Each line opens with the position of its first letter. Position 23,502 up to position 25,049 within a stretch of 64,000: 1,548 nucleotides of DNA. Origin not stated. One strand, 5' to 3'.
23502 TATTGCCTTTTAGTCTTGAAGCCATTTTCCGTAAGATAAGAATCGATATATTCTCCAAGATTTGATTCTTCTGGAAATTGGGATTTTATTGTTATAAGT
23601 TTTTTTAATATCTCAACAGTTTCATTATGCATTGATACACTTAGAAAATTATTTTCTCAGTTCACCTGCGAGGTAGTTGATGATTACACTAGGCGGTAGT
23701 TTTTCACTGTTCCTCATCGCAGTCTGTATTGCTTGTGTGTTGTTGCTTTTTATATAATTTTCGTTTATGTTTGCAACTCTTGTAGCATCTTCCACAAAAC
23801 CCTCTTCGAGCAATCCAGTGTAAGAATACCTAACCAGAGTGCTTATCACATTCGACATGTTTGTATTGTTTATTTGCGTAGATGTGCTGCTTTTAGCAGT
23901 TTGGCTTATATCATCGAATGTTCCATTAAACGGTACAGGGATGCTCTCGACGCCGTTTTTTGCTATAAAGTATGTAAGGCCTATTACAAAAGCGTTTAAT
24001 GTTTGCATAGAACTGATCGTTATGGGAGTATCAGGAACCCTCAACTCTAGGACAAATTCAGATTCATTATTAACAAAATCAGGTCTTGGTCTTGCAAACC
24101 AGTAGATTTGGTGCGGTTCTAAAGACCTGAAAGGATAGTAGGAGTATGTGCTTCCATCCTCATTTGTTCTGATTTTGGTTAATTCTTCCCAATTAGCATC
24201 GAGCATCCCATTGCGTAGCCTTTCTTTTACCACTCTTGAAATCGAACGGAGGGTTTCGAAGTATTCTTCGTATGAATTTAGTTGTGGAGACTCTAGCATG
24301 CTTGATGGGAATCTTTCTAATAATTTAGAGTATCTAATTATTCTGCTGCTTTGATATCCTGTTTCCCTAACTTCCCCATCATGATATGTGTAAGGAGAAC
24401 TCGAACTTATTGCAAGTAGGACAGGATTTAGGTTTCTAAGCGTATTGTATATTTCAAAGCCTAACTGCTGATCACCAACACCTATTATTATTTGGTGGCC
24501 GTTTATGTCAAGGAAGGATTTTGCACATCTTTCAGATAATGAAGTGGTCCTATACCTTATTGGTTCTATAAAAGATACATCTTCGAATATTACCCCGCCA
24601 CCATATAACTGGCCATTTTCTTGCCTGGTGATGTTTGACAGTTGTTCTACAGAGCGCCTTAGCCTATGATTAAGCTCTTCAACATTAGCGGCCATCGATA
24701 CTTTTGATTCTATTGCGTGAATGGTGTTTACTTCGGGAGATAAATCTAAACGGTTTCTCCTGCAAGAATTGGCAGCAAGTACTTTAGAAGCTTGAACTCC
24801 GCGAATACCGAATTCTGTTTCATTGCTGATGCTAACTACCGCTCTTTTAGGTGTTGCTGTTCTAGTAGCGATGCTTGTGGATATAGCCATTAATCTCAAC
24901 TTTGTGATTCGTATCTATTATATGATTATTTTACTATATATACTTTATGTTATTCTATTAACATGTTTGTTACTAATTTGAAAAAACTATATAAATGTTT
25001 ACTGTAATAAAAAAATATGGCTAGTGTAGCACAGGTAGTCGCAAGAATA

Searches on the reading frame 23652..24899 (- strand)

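Call 34: search_protein_families(library=pfam, proteins=[window:23652-24899:-], max_evalue=0.01)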
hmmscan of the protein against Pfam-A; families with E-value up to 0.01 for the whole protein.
window:23652-24899:- (416 aa): 1 family
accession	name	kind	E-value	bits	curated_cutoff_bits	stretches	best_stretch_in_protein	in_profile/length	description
PF04107.18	GCS2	-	3.4e-09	36.9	21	1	40-293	24-240/291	Glutamate-cysteine ligase family 2(GCS2)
